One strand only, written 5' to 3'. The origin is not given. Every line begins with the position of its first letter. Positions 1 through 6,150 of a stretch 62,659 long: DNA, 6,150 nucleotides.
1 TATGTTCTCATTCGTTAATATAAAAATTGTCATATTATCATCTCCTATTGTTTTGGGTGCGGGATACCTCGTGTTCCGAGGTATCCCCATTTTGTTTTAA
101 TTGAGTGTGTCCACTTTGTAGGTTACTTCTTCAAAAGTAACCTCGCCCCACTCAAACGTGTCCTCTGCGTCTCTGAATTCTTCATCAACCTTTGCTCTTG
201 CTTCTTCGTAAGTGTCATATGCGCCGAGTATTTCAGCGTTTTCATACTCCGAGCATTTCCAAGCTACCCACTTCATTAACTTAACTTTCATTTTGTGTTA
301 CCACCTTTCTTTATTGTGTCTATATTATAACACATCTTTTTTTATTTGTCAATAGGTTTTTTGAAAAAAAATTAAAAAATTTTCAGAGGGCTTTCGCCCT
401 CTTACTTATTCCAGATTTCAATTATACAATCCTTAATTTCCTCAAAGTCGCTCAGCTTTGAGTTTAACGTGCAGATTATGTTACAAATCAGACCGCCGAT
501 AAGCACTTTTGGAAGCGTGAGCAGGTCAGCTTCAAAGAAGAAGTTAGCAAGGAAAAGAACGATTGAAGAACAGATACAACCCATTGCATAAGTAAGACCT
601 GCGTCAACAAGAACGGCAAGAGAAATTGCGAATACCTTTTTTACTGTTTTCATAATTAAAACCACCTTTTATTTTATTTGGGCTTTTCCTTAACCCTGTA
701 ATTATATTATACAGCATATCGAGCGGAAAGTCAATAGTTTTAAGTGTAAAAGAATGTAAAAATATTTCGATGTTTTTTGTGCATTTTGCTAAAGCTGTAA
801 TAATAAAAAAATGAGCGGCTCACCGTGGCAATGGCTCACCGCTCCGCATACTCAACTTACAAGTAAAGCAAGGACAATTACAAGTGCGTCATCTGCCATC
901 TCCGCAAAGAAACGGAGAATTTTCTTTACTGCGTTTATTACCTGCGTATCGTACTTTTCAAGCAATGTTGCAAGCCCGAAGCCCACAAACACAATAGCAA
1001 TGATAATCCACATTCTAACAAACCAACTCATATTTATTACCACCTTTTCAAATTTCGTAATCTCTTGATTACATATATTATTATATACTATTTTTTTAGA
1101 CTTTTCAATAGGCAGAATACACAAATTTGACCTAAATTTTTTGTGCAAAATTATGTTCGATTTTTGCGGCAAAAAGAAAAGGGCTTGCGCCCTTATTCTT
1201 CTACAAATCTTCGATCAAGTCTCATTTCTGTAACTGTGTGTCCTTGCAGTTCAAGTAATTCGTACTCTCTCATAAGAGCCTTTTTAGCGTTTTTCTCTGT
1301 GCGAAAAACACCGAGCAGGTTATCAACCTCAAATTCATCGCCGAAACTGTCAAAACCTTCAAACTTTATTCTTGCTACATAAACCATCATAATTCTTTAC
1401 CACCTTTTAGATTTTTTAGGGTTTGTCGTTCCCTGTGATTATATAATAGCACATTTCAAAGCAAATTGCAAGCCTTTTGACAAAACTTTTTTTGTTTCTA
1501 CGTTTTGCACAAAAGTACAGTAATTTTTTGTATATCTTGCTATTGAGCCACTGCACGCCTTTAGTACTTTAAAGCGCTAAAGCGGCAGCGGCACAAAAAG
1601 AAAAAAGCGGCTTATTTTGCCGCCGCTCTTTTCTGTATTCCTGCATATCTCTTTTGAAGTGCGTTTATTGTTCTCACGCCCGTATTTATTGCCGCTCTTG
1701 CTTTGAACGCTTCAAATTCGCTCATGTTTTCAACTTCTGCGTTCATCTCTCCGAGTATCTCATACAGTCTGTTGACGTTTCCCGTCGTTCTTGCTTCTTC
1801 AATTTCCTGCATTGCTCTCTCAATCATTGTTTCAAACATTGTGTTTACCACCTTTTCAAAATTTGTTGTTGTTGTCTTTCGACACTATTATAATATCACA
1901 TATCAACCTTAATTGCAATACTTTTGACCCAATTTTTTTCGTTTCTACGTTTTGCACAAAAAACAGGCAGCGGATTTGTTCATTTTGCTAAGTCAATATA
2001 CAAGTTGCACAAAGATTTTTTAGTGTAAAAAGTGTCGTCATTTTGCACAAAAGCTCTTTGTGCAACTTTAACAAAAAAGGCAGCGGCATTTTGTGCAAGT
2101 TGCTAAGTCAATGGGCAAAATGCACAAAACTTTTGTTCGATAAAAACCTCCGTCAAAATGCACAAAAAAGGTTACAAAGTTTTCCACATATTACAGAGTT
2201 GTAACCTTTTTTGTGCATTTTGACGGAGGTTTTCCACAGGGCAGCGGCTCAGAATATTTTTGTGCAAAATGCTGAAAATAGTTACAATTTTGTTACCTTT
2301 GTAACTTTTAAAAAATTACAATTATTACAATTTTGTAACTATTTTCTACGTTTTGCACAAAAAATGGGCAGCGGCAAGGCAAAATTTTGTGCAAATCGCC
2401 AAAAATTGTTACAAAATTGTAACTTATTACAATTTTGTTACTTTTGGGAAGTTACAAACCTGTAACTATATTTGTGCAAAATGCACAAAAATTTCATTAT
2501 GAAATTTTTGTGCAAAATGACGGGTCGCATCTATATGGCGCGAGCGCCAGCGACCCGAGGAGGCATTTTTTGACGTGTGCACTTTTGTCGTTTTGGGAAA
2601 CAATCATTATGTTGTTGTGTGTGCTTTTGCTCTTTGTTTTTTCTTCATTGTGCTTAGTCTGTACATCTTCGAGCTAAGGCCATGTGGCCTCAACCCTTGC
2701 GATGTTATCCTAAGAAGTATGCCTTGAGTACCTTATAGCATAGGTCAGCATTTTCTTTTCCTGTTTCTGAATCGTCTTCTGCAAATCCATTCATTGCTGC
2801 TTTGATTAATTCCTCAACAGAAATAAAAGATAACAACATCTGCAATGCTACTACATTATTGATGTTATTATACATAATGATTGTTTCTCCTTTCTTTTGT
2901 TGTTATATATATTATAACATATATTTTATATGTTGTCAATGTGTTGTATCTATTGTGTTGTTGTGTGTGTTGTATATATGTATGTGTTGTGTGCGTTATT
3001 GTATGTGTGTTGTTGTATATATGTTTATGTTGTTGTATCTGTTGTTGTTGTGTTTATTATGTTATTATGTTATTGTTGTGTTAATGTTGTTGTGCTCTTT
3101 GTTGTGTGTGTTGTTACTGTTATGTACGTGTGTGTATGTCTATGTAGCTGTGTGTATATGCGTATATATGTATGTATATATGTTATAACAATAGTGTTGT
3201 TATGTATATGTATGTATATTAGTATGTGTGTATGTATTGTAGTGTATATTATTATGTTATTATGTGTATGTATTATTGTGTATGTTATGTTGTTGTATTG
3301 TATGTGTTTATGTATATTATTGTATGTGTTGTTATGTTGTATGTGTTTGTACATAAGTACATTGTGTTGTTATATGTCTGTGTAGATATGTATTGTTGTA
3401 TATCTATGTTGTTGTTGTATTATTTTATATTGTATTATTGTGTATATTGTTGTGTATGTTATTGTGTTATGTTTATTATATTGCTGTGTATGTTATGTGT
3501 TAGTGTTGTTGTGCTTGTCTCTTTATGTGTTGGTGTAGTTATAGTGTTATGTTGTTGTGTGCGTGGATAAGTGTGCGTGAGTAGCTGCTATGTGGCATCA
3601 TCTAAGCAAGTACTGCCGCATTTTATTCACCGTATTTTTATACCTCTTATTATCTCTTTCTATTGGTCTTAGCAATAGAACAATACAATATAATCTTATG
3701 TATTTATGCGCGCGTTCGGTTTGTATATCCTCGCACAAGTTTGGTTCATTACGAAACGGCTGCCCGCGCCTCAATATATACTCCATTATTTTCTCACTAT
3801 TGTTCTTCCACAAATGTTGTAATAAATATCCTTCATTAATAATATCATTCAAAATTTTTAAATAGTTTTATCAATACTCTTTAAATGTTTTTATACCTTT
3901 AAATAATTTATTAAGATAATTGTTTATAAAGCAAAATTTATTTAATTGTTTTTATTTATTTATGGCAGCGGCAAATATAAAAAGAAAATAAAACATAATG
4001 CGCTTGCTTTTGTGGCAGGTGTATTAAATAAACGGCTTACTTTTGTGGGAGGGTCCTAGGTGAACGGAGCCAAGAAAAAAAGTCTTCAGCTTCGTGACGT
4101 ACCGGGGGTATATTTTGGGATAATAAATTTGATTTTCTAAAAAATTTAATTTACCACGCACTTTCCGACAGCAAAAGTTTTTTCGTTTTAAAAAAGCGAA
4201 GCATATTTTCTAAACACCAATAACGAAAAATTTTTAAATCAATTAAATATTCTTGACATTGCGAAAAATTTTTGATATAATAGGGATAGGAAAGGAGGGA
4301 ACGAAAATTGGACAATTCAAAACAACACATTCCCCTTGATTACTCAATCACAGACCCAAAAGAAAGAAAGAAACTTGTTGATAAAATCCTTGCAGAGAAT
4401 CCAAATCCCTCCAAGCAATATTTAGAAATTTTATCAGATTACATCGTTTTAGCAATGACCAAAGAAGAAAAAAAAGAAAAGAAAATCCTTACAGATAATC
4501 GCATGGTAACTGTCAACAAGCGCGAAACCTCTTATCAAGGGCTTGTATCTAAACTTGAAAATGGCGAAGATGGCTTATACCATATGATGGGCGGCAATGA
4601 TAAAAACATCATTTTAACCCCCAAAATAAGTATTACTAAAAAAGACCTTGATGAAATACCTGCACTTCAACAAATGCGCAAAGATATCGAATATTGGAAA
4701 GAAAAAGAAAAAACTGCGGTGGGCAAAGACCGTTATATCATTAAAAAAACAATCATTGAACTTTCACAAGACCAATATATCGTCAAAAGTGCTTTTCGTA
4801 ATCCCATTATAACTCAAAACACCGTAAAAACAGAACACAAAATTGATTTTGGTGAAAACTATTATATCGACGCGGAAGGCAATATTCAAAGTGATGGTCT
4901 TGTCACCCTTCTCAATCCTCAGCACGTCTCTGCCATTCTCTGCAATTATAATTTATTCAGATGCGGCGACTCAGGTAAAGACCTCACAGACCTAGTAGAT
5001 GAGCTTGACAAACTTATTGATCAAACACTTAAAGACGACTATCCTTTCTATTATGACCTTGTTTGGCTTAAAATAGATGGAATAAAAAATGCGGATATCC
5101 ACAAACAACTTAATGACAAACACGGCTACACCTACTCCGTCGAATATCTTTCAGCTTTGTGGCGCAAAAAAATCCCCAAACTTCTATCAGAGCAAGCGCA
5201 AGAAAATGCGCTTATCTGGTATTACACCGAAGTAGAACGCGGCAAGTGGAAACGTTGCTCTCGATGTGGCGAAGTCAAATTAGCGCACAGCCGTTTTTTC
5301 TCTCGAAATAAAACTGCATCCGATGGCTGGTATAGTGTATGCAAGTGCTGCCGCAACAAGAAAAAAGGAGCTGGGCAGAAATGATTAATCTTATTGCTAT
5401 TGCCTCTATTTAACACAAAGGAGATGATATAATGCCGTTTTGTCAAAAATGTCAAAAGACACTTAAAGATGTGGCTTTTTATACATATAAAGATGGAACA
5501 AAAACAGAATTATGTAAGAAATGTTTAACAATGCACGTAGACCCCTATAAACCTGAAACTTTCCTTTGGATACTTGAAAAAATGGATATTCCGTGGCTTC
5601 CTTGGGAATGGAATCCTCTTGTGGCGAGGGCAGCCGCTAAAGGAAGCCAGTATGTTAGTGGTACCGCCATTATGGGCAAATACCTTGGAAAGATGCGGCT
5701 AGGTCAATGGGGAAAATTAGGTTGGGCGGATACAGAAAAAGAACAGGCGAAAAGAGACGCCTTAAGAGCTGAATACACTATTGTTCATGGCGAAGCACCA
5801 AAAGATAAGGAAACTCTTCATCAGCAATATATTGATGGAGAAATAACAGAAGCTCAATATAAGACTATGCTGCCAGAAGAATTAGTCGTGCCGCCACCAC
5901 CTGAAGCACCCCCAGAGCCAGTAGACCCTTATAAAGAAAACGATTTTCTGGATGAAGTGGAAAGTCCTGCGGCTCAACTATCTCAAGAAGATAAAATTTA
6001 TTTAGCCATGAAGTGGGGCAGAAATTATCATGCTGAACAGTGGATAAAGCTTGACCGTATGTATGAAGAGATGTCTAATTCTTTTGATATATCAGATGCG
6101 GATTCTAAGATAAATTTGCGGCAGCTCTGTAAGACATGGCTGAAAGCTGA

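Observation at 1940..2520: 600-bp noncoding hub packed with two inverted-repeat families and a GC-core composite element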

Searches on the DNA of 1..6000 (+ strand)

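Call 6: search_dna_similar(query=window:1-6000:+, collection=phages, mode=near)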
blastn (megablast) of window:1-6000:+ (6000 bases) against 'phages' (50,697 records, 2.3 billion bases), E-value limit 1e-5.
No match.

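Call 25: search_rna_families(source=window, start=1, end=6000, threshold=evalue, max_evalue=1)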
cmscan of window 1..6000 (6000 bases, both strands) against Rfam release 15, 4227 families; matches with E-value up to 1: 17.
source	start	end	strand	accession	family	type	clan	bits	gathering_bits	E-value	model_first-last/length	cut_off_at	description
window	2141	2235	+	RF00906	MIR1120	Gene; miRNA;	-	50.8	86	1.3e-08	1-87/87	no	MIR1120/MIR1122 microRNA precursor family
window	2141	2235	-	RF00906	MIR1120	Gene; miRNA;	-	50.6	86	1.5e-08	1-87/87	no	MIR1120/MIR1122 microRNA precursor family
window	2144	2232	-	RF03743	MIR7696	Gene; miRNA;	-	48.7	83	1.7e-07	1-88/88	no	MIR7696 microRNA precursor family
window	2133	2243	+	RF00452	MIR172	Gene; miRNA;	-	41.1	70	1.8e-06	1-114/114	no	mir-172 microRNA precursor family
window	2317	2431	-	RF04205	MIR2606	Gene; miRNA;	-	35.8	139.7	0.011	1-165/165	no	MIR2606 microRNA precursor family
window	2238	2378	+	RF04205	MIR2606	Gene; miRNA;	-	35.2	139.7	0.015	1-165/165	no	MIR2606 microRNA precursor family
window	3132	3191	+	RF04217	mir-297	Gene; miRNA;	-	34.1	90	0.0031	1-71/71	no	mir-297 microRNA precursor family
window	2004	2067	+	RF04252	mir-8186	Gene; miRNA;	-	33.5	80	0.00014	1-61/61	no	mir-8186 microRNA precursor family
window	2134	2237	-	RF03839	MIR2599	Gene; miRNA;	-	32.4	120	0.0028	1-132/132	no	MIR2599 microRNA precursor family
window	2003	2066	-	RF04252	mir-8186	Gene; miRNA;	-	31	80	0.00078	1-61/61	no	mir-8186 microRNA precursor family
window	2323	2424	-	RF04111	MIR6274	Gene; miRNA;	-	29.8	80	0.0081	1-107/107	no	MIR6274 microRNA precursor family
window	2324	2423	-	RF04213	MIR7807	Gene; miRNA;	-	27.3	90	0.026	1-134/134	no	MIR7807 microRNA precursor family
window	1535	1605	+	RF03177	mir-2067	Gene; miRNA;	-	25.3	70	0.096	1-72/72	no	mir-2067 microRNA precursor family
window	2330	2417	+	RF00245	mir-19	Gene; miRNA;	CL00110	24.8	50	0.25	1-79/79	no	mir-19 microRNA precursor family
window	2325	2422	+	RF04213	MIR7807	Gene; miRNA;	-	22.9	90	0.4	1-134/134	no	MIR7807 microRNA precursor family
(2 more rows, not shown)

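Call 60: search_dna_similar(query=window:1900-2600:+, collection=phages, mode=distant, max_evalue=0.001)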
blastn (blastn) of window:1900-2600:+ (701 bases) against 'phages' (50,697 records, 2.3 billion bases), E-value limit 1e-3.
No match.
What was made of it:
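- Tried and rejected: Near and distant DNA searches of deposited phages with the region found nothing (calls 6, 60).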
